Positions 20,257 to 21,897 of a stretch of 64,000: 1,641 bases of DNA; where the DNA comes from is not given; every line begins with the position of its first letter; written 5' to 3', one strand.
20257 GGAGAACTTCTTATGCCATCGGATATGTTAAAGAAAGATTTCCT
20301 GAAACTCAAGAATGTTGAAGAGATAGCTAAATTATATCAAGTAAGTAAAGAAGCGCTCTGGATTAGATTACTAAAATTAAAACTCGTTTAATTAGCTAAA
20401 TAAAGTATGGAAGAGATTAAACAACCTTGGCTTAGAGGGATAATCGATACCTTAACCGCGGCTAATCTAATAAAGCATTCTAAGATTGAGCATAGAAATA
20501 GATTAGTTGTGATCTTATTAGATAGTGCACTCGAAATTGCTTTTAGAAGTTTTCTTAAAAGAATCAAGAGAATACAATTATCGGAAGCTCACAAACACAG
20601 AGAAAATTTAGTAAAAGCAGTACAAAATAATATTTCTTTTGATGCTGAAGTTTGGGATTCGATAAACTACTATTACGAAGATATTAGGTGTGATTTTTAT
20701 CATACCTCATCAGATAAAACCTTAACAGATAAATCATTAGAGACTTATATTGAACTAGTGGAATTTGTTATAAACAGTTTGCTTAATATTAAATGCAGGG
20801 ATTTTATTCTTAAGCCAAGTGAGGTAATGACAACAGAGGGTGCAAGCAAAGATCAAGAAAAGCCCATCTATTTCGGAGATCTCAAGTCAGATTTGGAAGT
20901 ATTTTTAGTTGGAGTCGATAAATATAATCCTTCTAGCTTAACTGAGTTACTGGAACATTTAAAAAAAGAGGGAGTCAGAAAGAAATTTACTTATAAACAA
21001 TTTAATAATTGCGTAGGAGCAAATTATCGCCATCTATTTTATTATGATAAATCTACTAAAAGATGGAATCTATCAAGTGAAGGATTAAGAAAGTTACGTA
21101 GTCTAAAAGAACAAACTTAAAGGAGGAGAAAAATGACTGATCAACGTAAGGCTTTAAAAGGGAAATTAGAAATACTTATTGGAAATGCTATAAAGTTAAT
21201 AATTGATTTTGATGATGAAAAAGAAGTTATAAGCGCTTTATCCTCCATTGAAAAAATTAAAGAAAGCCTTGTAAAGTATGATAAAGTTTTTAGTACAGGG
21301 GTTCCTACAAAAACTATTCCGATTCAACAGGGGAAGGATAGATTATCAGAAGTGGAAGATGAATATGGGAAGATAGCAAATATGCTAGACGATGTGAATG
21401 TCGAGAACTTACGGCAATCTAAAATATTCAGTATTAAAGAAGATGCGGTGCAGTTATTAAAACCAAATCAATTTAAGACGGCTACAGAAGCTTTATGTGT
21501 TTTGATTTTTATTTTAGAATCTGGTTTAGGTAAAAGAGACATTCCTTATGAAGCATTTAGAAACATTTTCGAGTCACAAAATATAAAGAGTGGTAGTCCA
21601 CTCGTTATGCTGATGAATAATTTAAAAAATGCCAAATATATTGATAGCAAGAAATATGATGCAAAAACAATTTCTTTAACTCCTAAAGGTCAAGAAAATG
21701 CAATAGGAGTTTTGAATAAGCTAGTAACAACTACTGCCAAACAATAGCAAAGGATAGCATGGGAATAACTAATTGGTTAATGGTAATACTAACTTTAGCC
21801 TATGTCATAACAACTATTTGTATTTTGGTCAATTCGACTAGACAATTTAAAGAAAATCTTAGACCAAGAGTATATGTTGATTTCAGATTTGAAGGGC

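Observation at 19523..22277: XRE/ImmA-controlled five-gene operon with three orphan proteins inside a tRNA-flanked accessory island: candidate uncharacterised defense or conflict system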

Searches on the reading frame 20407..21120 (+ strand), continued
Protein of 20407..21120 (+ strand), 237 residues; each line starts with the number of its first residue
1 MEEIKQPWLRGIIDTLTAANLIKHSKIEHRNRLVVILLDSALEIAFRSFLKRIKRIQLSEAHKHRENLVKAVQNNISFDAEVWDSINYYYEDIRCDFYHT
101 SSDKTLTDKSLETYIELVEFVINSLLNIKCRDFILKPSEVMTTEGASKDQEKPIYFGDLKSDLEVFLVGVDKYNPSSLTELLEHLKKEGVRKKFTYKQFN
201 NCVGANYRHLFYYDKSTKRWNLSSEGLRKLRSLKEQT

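Call 47: search_protein_families(library=pfam, proteins=[P0075, P0081, P0083, P0085, P0136, P0141, P0148, P0067, P0163, P0102], max_evalue=0.01)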
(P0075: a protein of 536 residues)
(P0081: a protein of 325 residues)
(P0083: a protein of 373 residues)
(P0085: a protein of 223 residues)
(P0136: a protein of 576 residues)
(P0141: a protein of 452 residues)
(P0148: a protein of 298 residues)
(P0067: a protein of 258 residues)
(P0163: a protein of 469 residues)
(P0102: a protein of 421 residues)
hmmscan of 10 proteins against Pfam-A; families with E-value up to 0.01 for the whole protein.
P0075 (536 aa): 2 families
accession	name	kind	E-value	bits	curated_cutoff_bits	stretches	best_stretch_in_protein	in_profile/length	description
PF13589.12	HATPase_c_3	-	3.2e-07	30.9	25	1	30-152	4-124/137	Histidine kinase-, DNA gyrase B-, and HSP90-like ATPase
PF02518.31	HATPase_c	-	6.3e-05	23.8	26.4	1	27-127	4-102/111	Histidine kinase-, DNA gyrase B-, and HSP90-like ATPase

P0081 (325 aa): 0 families

P0083 (373 aa): 0 families

P0085 (223 aa): 0 families

P0136 (576 aa): 3 families
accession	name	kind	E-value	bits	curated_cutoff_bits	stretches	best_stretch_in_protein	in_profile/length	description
PF14559.12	TPR_19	-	7.2e-05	23.5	25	1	285-346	6-67/68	Tetratricopeptide repeat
PF13424.12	TPR_12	-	0.0011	19.6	30.1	1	238-297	8-72/77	Tetratricopeptide repeat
PF07719.23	TPR_2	-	0.0028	18.1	27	1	272-302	3-33/34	Tetratricopeptide repeat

P0141 (452 aa): 2 families
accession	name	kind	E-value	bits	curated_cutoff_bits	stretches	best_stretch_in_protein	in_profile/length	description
PF04607.23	RelA_SpoT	-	6.7e-13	49.3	27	1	183-320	1-110/113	Region found in RelA / SpoT proteins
PF25101.1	Spectrin_7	-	0.0097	16.7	27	0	331-372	26-67/99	Animal spectrin repeats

P0148 (298 aa): 0 families

P0067 (258 aa): 1 family
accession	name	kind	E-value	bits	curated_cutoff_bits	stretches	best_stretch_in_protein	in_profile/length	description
PF21408.2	MTR4-like_stalk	-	0.0024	18.5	24.2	1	187-224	15-52/64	Exosome RNA helicase MTR4-like, stalk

P0163 (469 aa): 1 family
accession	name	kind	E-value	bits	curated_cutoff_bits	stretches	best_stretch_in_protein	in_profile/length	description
PF13589.12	HATPase_c_3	-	4.5e-06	27.2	25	1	2-88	36-124/137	Histidine kinase-, DNA gyrase B-, and HSP90-like ATPase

P0102 (421 aa): 0 families

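Call 49: find_encoding_contigs(protein=P0005, flank=5000, max_places=3)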
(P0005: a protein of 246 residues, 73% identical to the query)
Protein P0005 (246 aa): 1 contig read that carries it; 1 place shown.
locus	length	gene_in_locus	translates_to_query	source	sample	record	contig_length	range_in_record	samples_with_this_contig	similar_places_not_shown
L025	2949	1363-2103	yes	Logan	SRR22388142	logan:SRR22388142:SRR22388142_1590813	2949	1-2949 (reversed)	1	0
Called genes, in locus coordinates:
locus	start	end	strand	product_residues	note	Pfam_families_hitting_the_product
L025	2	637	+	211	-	?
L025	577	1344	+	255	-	-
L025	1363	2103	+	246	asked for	-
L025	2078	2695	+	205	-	-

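Call 77: search_dna_similar(query=window:20407-21120:+, collection=plasmids, mode=protein, max_evalue=0.001, max_rows=10)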
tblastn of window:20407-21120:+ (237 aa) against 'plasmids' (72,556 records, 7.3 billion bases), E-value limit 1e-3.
No match.

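Call 78: search_dna_similar(query=window:20407-21120:+, collection=phages, mode=protein, max_evalue=0.001, max_rows=10)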
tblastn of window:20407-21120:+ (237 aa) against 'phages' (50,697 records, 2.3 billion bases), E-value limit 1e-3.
No match.

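Call 81: search_protein_families(library=padloc, proteins=[L021:8819-10399:+, L024:8774-10408:+, P0141, P0136, P0085, P0081, P0148, P0017, P0023, L001:2459-3043:+], max_evalue=0.01)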
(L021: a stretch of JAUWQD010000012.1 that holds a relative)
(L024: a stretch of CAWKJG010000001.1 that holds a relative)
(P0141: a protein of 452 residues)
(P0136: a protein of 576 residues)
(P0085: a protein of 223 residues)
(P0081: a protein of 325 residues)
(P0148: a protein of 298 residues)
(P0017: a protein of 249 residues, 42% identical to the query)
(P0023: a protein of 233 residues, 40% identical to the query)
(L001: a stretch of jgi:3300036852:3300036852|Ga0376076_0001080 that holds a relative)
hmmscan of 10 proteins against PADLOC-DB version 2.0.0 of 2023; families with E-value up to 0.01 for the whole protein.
L021:8819-10399:+ (526 aa): 0 families

L024:8774-10408:+ (544 aa): 0 families

P0141 (452 aa): 0 families

P0136 (576 aa): 1 family
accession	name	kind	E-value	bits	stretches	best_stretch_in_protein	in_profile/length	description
PDLC01172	TPR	-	0.00012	19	1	237-371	223-360/448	TPR repeats containing protein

P0085 (223 aa): 0 families

P0081 (325 aa): 0 families

P0148 (298 aa): 0 families

P0017 (249 aa): 0 families

P0023 (233 aa): 0 families

L001:2459-3043:+ (194 aa): 0 families

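Call 88: find_encoding_contigs(protein=P0008, flank=6000, max_places=2)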
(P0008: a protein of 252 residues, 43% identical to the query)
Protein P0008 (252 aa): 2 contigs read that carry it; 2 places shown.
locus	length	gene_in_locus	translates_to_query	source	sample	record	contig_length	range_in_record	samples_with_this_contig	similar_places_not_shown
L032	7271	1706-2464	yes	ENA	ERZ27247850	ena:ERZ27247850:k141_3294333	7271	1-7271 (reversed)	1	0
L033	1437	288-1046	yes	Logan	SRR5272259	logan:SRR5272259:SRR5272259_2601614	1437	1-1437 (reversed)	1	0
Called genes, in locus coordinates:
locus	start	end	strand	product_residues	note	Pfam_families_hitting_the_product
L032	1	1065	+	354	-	?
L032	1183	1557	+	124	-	PF00376:MerR, PF13411:MerR_1, PF13591:MerR_2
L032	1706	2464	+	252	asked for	-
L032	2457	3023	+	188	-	-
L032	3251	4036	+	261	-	PF01695:IstB_IS21, PF00004:AAA (weak)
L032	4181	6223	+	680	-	PF00575:S1 (weak), PF00575:S1, PF23459:S1_RRP5 (weak), PF00575:S1, PF23459:S1_RRP5, PF00575:S1, PF23459:S1_RRP5, PF00575:S1, +3 more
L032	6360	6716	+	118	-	PF00216:Bac_DNA_binding, PF18291:HU-HIG (weak)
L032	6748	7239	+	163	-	PF01230:HIT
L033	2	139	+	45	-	?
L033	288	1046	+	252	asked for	-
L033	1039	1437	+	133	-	?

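Call 89: find_encoding_contigs(protein=P0010, flank=6000, max_places=2)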
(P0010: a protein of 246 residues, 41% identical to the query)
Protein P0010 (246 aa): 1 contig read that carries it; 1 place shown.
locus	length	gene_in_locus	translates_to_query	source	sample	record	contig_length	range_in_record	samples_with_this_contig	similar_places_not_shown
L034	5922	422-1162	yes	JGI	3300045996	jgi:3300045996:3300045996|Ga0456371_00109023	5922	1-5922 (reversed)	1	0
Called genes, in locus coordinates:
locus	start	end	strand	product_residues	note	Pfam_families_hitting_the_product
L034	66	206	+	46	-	-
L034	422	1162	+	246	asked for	-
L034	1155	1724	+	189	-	-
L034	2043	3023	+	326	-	PF18863:AbiJ_NTD4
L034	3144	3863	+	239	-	PF18728:HEPN_AbiV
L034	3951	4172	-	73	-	-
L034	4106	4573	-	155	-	-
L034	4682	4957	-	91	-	-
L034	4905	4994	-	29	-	-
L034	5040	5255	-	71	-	-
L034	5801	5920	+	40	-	?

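Call 90: find_encoding_contigs(protein=P0020, flank=6000, max_places=2)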
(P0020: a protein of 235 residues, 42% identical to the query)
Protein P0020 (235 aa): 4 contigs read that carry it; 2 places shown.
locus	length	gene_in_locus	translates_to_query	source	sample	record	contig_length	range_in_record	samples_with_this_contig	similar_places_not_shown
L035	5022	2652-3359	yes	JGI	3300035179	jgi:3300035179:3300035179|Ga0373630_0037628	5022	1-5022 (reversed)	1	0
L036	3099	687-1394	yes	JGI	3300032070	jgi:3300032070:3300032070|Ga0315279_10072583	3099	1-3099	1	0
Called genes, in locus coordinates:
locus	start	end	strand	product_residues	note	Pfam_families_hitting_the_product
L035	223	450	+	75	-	-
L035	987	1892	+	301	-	PF01939:NucS_C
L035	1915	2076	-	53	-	-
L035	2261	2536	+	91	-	-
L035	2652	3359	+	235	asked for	-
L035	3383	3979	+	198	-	-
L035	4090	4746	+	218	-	-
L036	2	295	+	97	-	?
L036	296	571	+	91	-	-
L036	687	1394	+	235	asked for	-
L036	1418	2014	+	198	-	-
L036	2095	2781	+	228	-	-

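Call 91: find_encoding_contigs(protein=P0025, flank=6000, max_places=2)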
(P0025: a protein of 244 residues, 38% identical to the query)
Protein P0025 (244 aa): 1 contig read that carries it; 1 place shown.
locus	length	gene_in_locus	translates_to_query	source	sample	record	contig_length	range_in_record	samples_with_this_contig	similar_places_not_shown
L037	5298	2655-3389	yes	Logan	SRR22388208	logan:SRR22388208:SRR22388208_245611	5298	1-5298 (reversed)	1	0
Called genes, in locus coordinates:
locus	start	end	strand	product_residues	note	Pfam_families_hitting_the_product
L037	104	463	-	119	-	-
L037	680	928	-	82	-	-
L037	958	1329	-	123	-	-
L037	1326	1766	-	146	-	-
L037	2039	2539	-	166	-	-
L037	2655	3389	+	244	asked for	-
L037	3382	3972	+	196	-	-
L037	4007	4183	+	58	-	-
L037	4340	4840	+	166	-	-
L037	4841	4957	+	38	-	-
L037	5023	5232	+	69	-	-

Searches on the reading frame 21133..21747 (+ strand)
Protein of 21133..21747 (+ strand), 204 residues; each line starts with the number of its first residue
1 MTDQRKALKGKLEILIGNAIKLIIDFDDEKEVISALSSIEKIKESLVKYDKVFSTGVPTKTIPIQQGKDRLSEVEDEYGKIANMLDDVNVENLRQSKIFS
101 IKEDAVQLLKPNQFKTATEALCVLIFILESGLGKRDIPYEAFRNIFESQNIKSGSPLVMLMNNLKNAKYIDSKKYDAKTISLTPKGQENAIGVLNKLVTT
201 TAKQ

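Call 4: search_protein_families(library=pfam, proteins=[window:21133-21747:+], max_evalue=0.1)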
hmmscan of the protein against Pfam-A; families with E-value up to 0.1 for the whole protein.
window:21133-21747:+ (204 aa): 1 family
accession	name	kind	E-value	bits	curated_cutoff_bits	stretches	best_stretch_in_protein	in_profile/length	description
PF20008.5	DUF6429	-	0.0089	16.1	31.6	1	160-198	31-69/71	Domain of unknown function (DUF6429)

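Call 5: search_protein_families(library=padloc, proteins=[window:21133-21747:+], max_evalue=0.1)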
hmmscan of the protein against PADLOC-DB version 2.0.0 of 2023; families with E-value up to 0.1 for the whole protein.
window:21133-21747:+ (204 aa): 0 families

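Call 6: search_protein_families(library=phrogs, proteins=[window:21133-21747:+], max_evalue=0.1)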
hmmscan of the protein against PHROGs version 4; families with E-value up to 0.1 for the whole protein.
window:21133-21747:+ (204 aa): 3 families
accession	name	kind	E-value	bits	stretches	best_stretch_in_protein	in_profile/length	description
phrog_2773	-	unknown function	0.014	16.6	0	21-55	55-89/125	-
phrog_11946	-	unknown function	0.024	15.7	0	145-179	38-71/89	-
phrog_31807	-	unknown function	0.038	14.7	1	158-183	11-36/48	-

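Call 7: search_protein_families(library=ncbifam, proteins=[window:21133-21747:+], max_evalue=0.1)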
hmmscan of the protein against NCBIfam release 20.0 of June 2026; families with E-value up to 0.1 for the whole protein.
window:21133-21747:+ (204 aa): 0 families

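Call 9: find_homologous_proteins(query=window:21133-21747:+)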
Query window:21133-21747:+ (204 aa): 8 proteins with E <= 0.001 among 145 candidates.
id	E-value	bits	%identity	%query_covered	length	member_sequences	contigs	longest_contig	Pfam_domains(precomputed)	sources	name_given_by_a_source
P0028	1.3e-122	425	100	100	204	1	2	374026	-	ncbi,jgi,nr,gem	ncbi:MAG: hypothetical protein C4533_05915 [Candidatus Omnitrophota bacterium]|jgi:hypothetical prot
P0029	2.4e-68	248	62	97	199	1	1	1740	-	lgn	-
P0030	1.1e-64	236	59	97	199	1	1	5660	-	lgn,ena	-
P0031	1.2e-64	236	59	97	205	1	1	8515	-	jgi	-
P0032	2.5e-64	235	58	95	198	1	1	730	-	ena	-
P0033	8.2e-64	233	59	97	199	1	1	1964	-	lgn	-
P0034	2.5e-63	231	58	97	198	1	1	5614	-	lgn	-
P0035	1.8e-62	229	56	97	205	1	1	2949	-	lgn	-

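Call 39: predict_structure(alignment_id=A2)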
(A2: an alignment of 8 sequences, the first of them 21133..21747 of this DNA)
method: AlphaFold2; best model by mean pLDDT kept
length: 204 residues; sequences in the alignment: 8
mean_pLDDT: 53.1   pTM: 0.37
mean pLDDT of the five models: 53.1, 41.6, 38.9, 37.7, 36.0
residues with pLDDT >= 90: 0; 70-90: 9; 50-70: 119; < 50: 76
segments of 3 or more residues with pLDDT < 50: 18-26, 48-70, 131-137, 167-184, 197-204
pLDDT, mean of each block of 10 residues (from residue 1): 51 51 48 56 51 39 32 67 66 68 57 60 60 48 60 60 54 41 50 49 35
secondary structure, 60 per line:
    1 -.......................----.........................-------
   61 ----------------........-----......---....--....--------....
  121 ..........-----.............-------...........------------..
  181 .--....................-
elements in order: H2-24 H29-53 H77-84 H90-95 E99-102 E105-108 H117-130 E136-138 H139-148 H156-166 E179-181 H184-203

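Call 44: search_solved_structures(query=A3, max_evalue=10, show_alignments=3)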
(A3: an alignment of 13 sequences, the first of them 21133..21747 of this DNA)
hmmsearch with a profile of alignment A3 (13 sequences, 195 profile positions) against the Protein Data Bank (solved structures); distinct sequences matched with E-value up to 10: 0.

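Call 93: search_protein_families(library=pfam, alignment_id=A3, max_evalue=1)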
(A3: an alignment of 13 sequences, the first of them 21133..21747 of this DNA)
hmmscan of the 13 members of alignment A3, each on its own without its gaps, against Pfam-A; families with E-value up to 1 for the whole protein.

A. member 1, window:21133-21747:+ (204 aa): 2 families
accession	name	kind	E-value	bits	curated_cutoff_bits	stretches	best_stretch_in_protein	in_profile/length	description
PF20008.5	DUF6429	-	0.0089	16.1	31.6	1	160-198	31-69/71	Domain of unknown function (DUF6429)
PF15233.11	SYCE1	-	0.12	12.8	27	1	64-112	17-69/152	Synaptonemal complex central element protein 1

B. families by the number of members that match (of 13 scanned): 8 families
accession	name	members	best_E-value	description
PF20008.5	DUF6429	3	0.0089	Domain of unknown function (DUF6429)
PF01291.22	LIF_OSM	1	0.024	LIF / OSM family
PF08363.15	GbpC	1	0.03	Glucan-binding protein C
PF08696.17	Dna2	1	0.044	DNA replication factor Dna2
PF09022.15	Staphostatin_A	1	0.052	Staphostatin A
PF15233.11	SYCE1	1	0.12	Synaptonemal complex central element protein 1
PF17862.7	AAA_lid_3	1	0.15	AAA+ lid domain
PF01466.24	Skp1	1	0.9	Skp1 family, dimerisation domain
